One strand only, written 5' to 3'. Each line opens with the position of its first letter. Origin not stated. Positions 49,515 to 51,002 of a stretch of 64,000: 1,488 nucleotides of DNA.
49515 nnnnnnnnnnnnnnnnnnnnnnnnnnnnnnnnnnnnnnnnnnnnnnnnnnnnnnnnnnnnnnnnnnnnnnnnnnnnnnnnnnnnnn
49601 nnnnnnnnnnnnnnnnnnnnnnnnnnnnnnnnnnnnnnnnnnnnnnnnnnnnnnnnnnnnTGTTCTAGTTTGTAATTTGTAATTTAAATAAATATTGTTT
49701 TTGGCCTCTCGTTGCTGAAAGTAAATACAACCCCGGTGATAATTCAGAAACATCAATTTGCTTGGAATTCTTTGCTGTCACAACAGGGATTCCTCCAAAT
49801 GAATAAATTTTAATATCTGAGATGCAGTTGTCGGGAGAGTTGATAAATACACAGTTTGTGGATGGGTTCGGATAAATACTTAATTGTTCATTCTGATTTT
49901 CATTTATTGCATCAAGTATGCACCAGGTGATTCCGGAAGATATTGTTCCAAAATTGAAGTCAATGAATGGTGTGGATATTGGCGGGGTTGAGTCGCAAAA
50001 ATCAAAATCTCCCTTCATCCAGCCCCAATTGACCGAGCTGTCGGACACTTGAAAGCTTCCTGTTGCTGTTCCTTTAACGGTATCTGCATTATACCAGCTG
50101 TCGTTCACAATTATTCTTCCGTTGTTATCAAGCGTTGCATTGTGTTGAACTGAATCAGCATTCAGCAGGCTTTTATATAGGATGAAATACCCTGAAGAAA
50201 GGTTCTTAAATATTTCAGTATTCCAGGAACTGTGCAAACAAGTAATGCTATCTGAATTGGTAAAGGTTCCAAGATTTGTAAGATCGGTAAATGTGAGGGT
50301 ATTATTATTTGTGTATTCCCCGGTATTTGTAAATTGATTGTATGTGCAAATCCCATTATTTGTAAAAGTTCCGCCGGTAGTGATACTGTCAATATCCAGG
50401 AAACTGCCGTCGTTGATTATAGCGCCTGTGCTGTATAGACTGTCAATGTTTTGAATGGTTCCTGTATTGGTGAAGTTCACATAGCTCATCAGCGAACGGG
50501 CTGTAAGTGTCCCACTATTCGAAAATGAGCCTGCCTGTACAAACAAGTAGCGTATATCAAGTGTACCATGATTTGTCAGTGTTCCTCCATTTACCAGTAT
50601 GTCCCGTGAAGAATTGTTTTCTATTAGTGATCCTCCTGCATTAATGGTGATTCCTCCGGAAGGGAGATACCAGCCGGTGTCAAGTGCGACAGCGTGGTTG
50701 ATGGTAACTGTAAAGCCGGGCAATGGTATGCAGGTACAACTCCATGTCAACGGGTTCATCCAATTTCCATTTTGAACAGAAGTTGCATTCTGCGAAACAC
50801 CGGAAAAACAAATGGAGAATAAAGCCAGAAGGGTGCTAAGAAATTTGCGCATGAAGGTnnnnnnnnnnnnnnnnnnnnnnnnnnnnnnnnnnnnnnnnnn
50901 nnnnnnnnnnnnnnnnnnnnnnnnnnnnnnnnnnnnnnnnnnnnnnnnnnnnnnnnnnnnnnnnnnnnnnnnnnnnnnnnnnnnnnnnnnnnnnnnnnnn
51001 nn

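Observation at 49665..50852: T9SS-secreted beta-helix repeat protein co-operonic with cytoplasmic catabolic enzymes (between the had-like and oah-like genes)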

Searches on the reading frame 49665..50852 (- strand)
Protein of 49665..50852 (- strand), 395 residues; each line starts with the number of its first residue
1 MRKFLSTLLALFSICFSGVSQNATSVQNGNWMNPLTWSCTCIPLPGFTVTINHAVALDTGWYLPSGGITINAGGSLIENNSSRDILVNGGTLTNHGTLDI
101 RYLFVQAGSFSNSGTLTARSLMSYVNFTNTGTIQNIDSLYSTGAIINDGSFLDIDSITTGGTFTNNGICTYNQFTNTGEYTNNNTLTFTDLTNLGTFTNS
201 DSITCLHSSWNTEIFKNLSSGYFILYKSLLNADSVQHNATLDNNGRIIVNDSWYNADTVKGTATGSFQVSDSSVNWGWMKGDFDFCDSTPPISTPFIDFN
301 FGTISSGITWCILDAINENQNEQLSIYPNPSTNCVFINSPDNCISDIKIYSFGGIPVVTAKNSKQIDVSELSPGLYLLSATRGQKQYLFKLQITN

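Call 5: search_protein_families(library=pfam, proteins=[window:49665-50852:-], max_evalue=0.01)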
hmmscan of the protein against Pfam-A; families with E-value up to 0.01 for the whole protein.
window:49665-50852:- (395 aa): 1 family
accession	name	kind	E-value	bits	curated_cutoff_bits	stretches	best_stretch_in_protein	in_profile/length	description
PF18962.6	Por_Secre_tail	-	1.1e-10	42.1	27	1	326-392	1-74/75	Secretion system C-terminal sorting domain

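Call 6: search_protein_families(library=ncbifam, proteins=[window:49665-50852:-], max_evalue=0.01)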
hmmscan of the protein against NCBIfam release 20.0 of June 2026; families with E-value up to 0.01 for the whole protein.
window:49665-50852:- (395 aa): 3 families
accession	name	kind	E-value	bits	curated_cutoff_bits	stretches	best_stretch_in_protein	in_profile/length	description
TIGR04183.1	Por_Secre_tail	domain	2.8e-09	36.8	23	1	326-391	1-69/72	T9SS type A sorting domain-containing protein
NF038113.1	T9SSA_dep_M36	equivalog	1.3e-06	26.9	885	1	309-391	778-866/869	T9SS-dependent M36 family metallopeptidase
NF050177.1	TapA_OM_Porphy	equivalog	0.0025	16.6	500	1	302-391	447-541/544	TapA/TapC family T9SS-dependent outer membrane protein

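Call 9: find_homologous_proteins(query=window:49665-50852:-)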
Query window:49665-50852:- (395 aa): 221 proteins with E <= 0.001 among 6643 candidates; the best 120 are listed.
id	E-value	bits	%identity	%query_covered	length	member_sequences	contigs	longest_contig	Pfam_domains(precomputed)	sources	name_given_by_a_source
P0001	2.8e-261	884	100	100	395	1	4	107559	PF18962.8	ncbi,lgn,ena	-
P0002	2.2e-172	592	66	99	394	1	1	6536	PF18962.8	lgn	-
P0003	2.3e-171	588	68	95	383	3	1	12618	PF18962.8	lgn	-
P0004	3.3e-171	588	67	99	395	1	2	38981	PF18962.8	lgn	-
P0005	1.7e-169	582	66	99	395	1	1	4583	PF18962.8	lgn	-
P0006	1.6e-165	569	64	99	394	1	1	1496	PF18962.8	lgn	-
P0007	1.0e-162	560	64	99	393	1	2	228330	PF18962.8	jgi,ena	-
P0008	3.8e-160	552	64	99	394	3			PF18962.8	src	-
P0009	6.0e-152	525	63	96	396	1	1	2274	PF18962.8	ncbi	-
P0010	3.4e-141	489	57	99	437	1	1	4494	PF18962.8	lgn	-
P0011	1.6e-135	470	55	99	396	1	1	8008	PF18962.8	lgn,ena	-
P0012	1.2e-133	464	56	99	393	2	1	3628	PF18962.8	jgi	jgi:hypothetical protein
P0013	1.9e-129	450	52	100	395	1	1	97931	PF18962.8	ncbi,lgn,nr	ncbi:MAG: T9SS type A sorting domain-containing protein [Bacteroidetes bacterium]|nr:T9SS type A sor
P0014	4.2e-128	446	54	98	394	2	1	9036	PF18962.8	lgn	-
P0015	2.1e-127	444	56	95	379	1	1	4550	PF18962.8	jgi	-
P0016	2.2e-125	437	54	94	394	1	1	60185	PF18962.8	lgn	-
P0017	1.3e-124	435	54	95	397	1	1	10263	PF18962.8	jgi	-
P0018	3.0e-124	433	53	94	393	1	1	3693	PF18962.8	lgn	-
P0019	6.9e-123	429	52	100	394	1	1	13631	PF18962.8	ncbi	-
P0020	2.5e-122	427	51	95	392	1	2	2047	PF18962.8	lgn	-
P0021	1.5e-121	424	56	91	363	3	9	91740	PF18962.8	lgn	-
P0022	5.7e-116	406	53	95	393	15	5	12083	PF18962.8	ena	-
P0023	9.6e-115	402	50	96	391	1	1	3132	PF18962.8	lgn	-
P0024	1.3e-113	398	52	94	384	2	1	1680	PF18962.8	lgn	-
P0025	2.9e-112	394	50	99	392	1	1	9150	PF18962.8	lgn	-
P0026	7.2e-112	393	49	99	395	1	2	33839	PF18962.8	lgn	-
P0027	1.2e-111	392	51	99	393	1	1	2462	PF18962.8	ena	-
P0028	3.5e-107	377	50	100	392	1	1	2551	PF18962.8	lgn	-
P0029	2.6e-106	374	49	99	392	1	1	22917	PF18962.8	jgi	jgi:hypothetical protein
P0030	2.6e-106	374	48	99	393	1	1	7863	PF18962.8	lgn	-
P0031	2.3e-105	371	48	94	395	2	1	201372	PF18962.8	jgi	jgi:hypothetical protein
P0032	5.4e-105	370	52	85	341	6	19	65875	PF18962.8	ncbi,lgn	-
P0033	1.2e-104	369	51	96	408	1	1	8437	PF18962.8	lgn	-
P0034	2.1e-104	368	49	96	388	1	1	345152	-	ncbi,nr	ncbi:MAG: hypothetical protein IT233_08690 [Bacteroidia bacterium]|nr:hypothetical protein [Bacteroi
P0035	4.7e-104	367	50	99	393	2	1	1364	PF18962.8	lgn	-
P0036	6.6e-104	366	49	99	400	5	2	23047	PF18962.8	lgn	-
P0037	2.6e-102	361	46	97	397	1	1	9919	PF18962.8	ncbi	-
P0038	9.7e-97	343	43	95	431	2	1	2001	PF18962.8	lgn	-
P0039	4.2e-93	331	45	99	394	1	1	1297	PF18962.8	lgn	-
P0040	1.6e-92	329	45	99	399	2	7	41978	PF18962.8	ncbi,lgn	-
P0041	2.0e-92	329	46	96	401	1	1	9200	PF18962.8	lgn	-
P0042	2.9e-89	318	43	99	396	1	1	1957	PF18962.8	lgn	-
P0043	6.7e-88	314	41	98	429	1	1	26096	PF18962.8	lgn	-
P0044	1.2e-85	306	40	99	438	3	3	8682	PF18962.8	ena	-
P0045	2.0e-84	302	40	99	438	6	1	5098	PF18962.8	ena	-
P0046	5.2e-84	301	40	99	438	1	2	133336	PF18962.8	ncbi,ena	-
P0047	5.5e-83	298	41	99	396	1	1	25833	PF18962.8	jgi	jgi:hypothetical protein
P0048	6.2e-82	294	40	99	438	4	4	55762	PF18962.8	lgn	-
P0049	6.8e-82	294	41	99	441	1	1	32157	PF18962.8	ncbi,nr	ncbi:MAG: T9SS type A sorting domain-containing protein [Aureispira sp.]|nr:T9SS type A sorting doma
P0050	1.1e-81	293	41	96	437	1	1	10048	PF18962.8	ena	-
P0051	3.1e-81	292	39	99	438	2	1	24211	PF18962.8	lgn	-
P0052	8.8e-81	290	37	98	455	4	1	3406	PF18962.8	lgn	-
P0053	9.7e-81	290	39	99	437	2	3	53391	PF18962.8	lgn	-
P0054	1.1e-80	290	38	96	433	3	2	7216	PF18962.8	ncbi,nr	ncbi:MAG: T9SS type A sorting domain-containing protein [Flavobacteriales bacterium]|nr:T9SS type A 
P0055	1.3e-80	290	40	95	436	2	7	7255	PF18962.8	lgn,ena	-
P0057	2.6e-80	289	39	99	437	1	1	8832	PF18962.8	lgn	-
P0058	2.7e-80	289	38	99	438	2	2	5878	PF18962.8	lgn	-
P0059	5.4e-80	288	39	99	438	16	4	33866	PF18962.8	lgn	-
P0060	1.4e-79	286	41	97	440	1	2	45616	PF18962.8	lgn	-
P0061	1.5e-79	286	41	96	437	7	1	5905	PF18962.8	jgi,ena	-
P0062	1.5e-79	286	39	95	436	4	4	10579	PF18962.8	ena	-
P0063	2.2e-79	286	39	95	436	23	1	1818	PF18962.8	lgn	-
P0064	4.4e-79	285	37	99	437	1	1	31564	PF18962.8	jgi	-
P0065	7.8e-79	284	40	95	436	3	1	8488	PF18962.8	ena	-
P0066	1.1e-78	283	40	95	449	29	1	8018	PF18962.8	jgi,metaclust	metaclust:\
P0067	1.3e-78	283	41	99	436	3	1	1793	PF18962.8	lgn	-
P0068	1.9e-78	283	39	95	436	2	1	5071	PF18962.8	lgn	-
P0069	3.8e-78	282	42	93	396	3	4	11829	PF18962.8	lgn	-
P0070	7.6e-78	281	43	90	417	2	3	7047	PF18962.8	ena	-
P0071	1.2e-77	280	43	93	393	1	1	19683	PF18962.8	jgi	jgi:hypothetical protein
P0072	1.3e-77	280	38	98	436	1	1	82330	PF18962.8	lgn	-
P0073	1.5e-77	280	37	99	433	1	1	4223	PF18962.8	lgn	-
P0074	1.9e-77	279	45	97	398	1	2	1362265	PF18962.8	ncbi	-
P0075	5.2e-77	278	41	100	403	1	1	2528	PF18962.8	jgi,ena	-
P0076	6.1e-77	278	39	95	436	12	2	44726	PF18962.8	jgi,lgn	-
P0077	1.7e-76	276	46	83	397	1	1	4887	PF18962.8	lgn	-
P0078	2.2e-76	276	37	99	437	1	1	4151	PF18962.8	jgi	jgi:hypothetical protein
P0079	3.5e-76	275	43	97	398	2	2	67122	PF18962.8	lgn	-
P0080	1.7e-75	273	44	97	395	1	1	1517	PF18962.8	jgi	jgi:hypothetical protein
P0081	2.1e-75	273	43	94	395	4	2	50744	PF18962.8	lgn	-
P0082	2.4e-75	272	38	99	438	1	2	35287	PF18962.8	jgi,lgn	-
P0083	1.0e-74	270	42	76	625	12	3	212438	PF00801.27,PF18962.8,PF18911.7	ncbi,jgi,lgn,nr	ncbi:MAG: PKD domain-containing protein [Chitinophagales bacterium]|jgi:PKD repeat protein|nr:PKD do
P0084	2.9e-74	269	38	98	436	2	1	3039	PF18962.8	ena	-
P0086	6.9e-73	264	43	97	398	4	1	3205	PF18962.8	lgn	-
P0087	2.0e-72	263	39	98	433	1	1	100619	PF18962.8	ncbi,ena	-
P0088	1.3e-71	260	38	99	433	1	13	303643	PF18962.8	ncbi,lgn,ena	-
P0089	2.6e-71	259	40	94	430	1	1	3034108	PF18962.8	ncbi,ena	-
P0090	2.9e-71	259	43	84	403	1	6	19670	PF18962.8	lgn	-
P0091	3.8e-71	259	39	98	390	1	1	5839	PF18962.8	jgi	jgi:hypothetical protein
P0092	9.9e-71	257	36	99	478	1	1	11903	PF18962.8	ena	-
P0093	1.8e-70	256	41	96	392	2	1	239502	PF18962.8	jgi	jgi:hypothetical protein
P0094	2.3e-70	256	42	97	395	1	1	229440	PF18962.8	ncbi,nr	ncbi:MAG: T9SS type A sorting domain-containing protein [Sphingobacteriaceae bacterium]|nr:T9SS type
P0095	2.8e-70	256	40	97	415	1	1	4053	PF18962.8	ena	-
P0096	4.3e-70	255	39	99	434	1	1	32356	PF18962.8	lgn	-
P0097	5.9e-70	255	37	99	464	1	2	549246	PF18962.8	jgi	jgi:Secretion system C-terminal sorting domain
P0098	1.1e-69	254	39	96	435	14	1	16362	PF18962.8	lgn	-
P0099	2.0e-69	253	42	97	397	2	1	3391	PF18962.8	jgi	jgi:hypothetical protein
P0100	4.4e-69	252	40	96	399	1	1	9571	PF18962.8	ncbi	-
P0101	6.9e-69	251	41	97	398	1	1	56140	PF18962.8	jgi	jgi:hypothetical protein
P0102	7.8e-69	251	38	95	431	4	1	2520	PF18962.8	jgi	-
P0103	8.2e-69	251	38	98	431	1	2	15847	PF18962.8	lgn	-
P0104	1.3e-68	250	42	84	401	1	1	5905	PF18962.8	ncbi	-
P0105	1.5e-68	250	44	86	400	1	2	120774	PF18962.8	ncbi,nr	ncbi:MAG: T9SS type A sorting domain-containing protein [Bacteroidia bacterium]|nr:T9SS type A sorti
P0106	2.2e-68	249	39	98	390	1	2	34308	PF18962.8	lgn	-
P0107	3.2e-68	249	43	96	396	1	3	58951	PF18962.8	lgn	-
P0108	4.9e-68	248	33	98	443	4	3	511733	PF18962.8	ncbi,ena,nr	ncbi:MAG: T9SS type A sorting domain-containing protein [Flavobacteriales bacterium]|nr:T9SS type A 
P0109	7.0e-68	248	38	98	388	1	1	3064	PF18962.8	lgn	-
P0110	8.6e-68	247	38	98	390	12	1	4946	PF18962.8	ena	-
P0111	1.1e-67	247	38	95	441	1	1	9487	PF18962.8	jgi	jgi:hypothetical protein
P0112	3.8e-67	245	40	97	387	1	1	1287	PF18962.8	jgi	jgi:hypothetical protein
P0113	4.0e-67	245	35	98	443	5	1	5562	PF18962.8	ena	-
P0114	9.2e-67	244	36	95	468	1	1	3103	PF18962.8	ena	-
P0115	1.6e-66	243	40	98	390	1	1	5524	PF18962.8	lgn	-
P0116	2.6e-66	243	40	98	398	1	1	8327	PF18962.8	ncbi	-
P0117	3.4e-66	242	41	97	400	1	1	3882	PF18962.8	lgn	-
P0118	3.8e-66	242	40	98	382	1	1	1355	PF18962.8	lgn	-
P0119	5.6e-66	242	41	100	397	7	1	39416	PF18962.8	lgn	-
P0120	3.0e-65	239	41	100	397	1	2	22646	PF18962.8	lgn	-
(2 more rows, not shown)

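Call 10: find_encoding_contigs(protein=P0001, flank=10000, max_places=4)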
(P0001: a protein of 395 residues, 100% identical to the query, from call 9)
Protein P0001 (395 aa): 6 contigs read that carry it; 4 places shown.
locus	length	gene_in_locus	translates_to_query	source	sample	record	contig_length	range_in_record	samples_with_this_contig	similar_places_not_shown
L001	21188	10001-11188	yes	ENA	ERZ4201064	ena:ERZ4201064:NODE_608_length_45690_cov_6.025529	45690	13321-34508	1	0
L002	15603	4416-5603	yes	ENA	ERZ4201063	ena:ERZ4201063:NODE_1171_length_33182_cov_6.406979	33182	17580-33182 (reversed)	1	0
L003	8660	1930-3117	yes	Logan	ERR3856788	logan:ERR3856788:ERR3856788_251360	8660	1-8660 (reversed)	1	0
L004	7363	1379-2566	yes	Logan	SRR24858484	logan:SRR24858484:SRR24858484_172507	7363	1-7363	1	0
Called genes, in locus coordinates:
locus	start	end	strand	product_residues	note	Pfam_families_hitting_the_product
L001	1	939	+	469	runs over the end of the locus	PF00370:FGGY_N (faint), PF01869:BcrAD_BadFG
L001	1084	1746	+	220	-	PF01553:Acyltransferase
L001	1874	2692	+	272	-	PF01869:BcrAD_BadFG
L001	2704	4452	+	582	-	PF00501:AMP-binding, PF23562:AMP-binding_C_3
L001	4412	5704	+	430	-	PF06050:HGD-D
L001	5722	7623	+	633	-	PF02558:ApbA, PF03721:UDPG_MGDP_dh_N (weak), PF08546:ApbA_C, PF01869:BcrAD_BadFG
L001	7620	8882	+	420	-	PF00108:Thiolase_N, PF02803:Thiolase_C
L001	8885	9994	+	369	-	PF08240:ADH_N, PF01262:AlaDh_PNT_C (faint), PF00107:ADH_zinc_N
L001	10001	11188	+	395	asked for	PF18962:Por_Secre_tail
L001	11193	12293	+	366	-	PF00378:ECH_1, PF16113:ECH_2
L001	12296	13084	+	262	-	PF00378:ECH_1, PF16113:ECH_2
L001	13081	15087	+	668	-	PF02737:3HCDH_N, PF03446:NAD_binding_2 (faint), PF00725:3HCDH, PF00378:ECH_1, PF16113:ECH_2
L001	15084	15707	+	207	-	PF12804:NTP_transf_3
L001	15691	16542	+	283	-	PF02625:XdhC_CoxI, PF13478:XdhC_C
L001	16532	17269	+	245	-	PF00106:adh_short, PF01370:Epimerase, PF08659:KR, PF13561:adh_short_C2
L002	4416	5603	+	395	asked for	PF18962:Por_Secre_tail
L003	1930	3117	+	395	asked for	PF18962:Por_Secre_tail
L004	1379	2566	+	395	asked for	PF18962:Por_Secre_tail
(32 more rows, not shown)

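Call 11: find_encoding_contigs(protein=P0007, flank=10000, max_places=3)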
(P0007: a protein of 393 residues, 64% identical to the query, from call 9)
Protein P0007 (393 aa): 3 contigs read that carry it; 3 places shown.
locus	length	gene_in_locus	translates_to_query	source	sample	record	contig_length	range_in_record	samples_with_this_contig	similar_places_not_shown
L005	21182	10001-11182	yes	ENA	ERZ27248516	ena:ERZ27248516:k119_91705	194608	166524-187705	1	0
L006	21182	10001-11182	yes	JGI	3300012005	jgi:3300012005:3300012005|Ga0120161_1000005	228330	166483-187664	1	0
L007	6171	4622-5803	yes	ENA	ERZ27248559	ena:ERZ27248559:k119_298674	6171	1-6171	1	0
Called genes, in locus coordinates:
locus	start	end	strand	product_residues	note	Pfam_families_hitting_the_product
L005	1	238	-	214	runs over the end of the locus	PF00072:Response_reg, PF00196:GerE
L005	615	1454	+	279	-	PF01869:BcrAD_BadFG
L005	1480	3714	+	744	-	PF02629:CoA_binding, PF13380:CoA_binding_2, PF13607:Succ_CoA_lig, PF19045:Ligase_CoA_2 (weak), PF13549:ATP-grasp_5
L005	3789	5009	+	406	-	PF06050:HGD-D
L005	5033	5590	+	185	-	-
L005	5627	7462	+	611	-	PF02558:ApbA, PF03721:UDPG_MGDP_dh_N (weak), PF08546:ApbA_C, PF01869:BcrAD_BadFG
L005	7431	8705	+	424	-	PF00108:Thiolase_N, PF02803:Thiolase_C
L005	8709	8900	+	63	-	-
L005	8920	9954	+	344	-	PF08240:ADH_N, PF00107:ADH_zinc_N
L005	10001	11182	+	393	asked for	PF18962:Por_Secre_tail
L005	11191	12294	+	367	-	PF00378:ECH_1, PF16113:ECH_2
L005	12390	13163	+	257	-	PF00378:ECH_1, PF16113:ECH_2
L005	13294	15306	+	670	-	PF02737:3HCDH_N, PF00725:3HCDH, PF00378:ECH_1, PF16113:ECH_2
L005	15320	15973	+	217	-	PF07690:MFS_1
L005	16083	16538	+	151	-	-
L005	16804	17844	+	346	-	PF04055:Radical_SAM, PF13186:SPASM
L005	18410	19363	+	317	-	PF10006:DUF2249, PF04405:ScdA_N, PF01814:Hemerythrin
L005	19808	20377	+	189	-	PF02469:Fasciclin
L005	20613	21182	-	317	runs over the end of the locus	PF01026:TatD_DNase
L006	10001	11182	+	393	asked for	PF18962:Por_Secre_tail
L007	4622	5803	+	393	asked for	PF18962:Por_Secre_tail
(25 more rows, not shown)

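Call 12: find_encoding_contigs(protein=P0004, flank=10000, max_places=3)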
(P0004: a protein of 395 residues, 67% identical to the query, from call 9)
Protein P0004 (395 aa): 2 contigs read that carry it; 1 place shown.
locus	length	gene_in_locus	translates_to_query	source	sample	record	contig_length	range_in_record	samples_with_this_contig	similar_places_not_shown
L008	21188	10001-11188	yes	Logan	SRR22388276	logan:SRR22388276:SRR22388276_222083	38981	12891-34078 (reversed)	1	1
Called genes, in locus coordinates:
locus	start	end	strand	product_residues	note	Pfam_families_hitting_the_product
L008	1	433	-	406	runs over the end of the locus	PF00512:HisKA, PF02518:HATPase_c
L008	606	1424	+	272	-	PF01869:BcrAD_BadFG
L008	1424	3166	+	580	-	PF00501:AMP-binding, PF23562:AMP-binding_C_3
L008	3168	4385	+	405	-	PF06050:HGD-D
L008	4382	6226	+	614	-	PF02558:ApbA, PF03446:NAD_binding_2 (faint), PF03721:UDPG_MGDP_dh_N (weak), PF03807:F420_oxidored, PF08546:ApbA_C, PF01869:BcrAD_BadFG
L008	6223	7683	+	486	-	PF10282:Lactonase (faint), PF22494:choice_anch_I (faint)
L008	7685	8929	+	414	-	PF00108:Thiolase_N, PF02803:Thiolase_C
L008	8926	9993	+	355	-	PF08240:ADH_N, PF00107:ADH_zinc_N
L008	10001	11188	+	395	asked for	PF18962:Por_Secre_tail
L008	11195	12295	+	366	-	PF00378:ECH_1, PF16113:ECH_2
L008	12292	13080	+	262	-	PF00378:ECH_1, PF16113:ECH_2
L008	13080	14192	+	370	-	PF21212:Dimerisation2-like_dom, PF01209:Ubie_methyltran (faint), PF00891:Methyltransf_2, PF13489:Methyltransf_23, PF13649:Methyltransf_25, PF08241:Methyltransf_11 (faint), PF08242:Methyltransf_12 (weak)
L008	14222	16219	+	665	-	PF02737:3HCDH_N, PF00725:3HCDH, PF00378:ECH_1, PF16113:ECH_2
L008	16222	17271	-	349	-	PF02239:Cytochrom_D1 (faint), PF13644:DKNYY (faint), PF21783:YNCE (faint), PF25174:Beta-prop_THOC3 (faint), PF16819:DUF5074 (weak)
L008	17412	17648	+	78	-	-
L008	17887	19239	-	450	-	PF06739:SBBP (weak)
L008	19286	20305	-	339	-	PF01073:3Beta_HSD, PF01370:Epimerase, PF02719:Polysacc_synt_2, PF05368:NmrA, PF07993:NAD_binding_4, PF13460:NAD_binding_10, PF16363:GDP_Man_Dehyd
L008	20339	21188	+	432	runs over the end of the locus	PF00579:tRNA-synt_1b, PF22421:SYY_C-terminal, PF01479:S4 (weak)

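Call 13: find_encoding_contigs(protein=P0013, flank=10000, max_places=2)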
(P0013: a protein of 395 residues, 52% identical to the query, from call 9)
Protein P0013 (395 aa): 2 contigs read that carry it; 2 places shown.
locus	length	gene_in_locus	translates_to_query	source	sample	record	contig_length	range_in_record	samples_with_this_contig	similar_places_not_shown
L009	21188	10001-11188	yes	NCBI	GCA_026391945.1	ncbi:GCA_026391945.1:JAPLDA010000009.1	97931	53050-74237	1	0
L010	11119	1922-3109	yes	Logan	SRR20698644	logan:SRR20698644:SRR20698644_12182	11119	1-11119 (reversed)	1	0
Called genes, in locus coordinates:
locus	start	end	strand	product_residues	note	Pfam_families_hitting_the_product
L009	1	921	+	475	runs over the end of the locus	PF00370:FGGY_N (faint), PF01869:BcrAD_BadFG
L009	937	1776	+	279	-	PF01869:BcrAD_BadFG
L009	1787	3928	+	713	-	PF02629:CoA_binding, PF13380:CoA_binding_2, PF13607:Succ_CoA_lig, PF19045:Ligase_CoA_2, PF13549:ATP-grasp_5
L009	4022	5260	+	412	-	PF06050:HGD-D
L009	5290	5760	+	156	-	-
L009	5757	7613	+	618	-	PF02558:ApbA, PF03721:UDPG_MGDP_dh_N (weak), PF08546:ApbA_C, PF01869:BcrAD_BadFG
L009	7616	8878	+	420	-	PF00108:Thiolase_N, PF00109:ketoacyl-synt (faint), PF02803:Thiolase_C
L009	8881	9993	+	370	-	PF08240:ADH_N, PF00107:ADH_zinc_N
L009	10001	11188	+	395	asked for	PF18962:Por_Secre_tail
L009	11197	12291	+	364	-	PF00378:ECH_1, PF16113:ECH_2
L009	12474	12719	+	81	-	PF14697:Fer4_21 (faint), PF25160:LdpA_Fe-S-bd (faint), PF12797:Fer4_2 (faint), PF00037:Fer4 (weak), PF12837:Fer4_6 (faint), PF13237:Fer4_10 (faint), PF13187:Fer4_9, PF12838:Fer4_7, +1 more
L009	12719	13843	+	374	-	PF01855:POR_N, PF17147:PFOR_II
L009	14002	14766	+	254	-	PF02775:TPP_enzyme_C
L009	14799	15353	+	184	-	PF01558:POR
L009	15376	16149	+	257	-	PF00378:ECH_1, PF16113:ECH_2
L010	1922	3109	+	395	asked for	PF18962:Por_Secre_tail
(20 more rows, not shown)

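Call 14: find_encoding_contigs(protein=P0034, flank=10000, max_places=2)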
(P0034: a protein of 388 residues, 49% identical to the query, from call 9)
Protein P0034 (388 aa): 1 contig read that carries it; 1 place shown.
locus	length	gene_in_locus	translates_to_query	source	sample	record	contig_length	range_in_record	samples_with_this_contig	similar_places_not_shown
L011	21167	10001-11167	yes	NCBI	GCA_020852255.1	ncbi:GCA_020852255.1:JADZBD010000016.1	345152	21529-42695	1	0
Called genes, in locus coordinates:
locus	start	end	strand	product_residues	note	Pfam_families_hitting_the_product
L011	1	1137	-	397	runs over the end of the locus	PF00108:Thiolase_N, PF02803:Thiolase_C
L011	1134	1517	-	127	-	PF02310:B12-binding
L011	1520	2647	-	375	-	PF02771:Acyl-CoA_dh_N, PF02770:Acyl-CoA_dh_M, PF00441:Acyl-CoA_dh_1, PF08028:Acyl-CoA_dh_2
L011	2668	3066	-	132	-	PF01042:Ribonuc_L-PSP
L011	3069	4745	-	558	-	PF02538:Hydantoinase_B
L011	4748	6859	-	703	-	PF05378:Hydant_A_N, PF01968:Hydantoinase_A, PF19278:Hydant_A_C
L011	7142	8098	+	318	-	-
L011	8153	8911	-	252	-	-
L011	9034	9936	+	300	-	PF12146:Hydrolase_4 (faint), PF00326:Peptidase_S9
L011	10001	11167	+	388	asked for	-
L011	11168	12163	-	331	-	PF13429:TPR_15 (faint), PF12569:NatA_aux_su (faint), PF13432:TPR_16 (faint), PF12895:ANAPC3 (faint), PF13414:TPR_11 (faint), PF13424:TPR_12 (faint), PF25062:ARM_TT21_N (weak), PF13371:TPR_9, +9 more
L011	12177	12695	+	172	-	PF14376:Haem_bd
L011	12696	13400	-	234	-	PF21347:DUF3108_like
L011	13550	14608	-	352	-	PF00154:RecA_N, PF08423:Rad51 (weak), PF06745:ATPase (weak), PF21096:RecA_C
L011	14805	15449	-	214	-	PF00730:HhH-GPD, PF00633:HHH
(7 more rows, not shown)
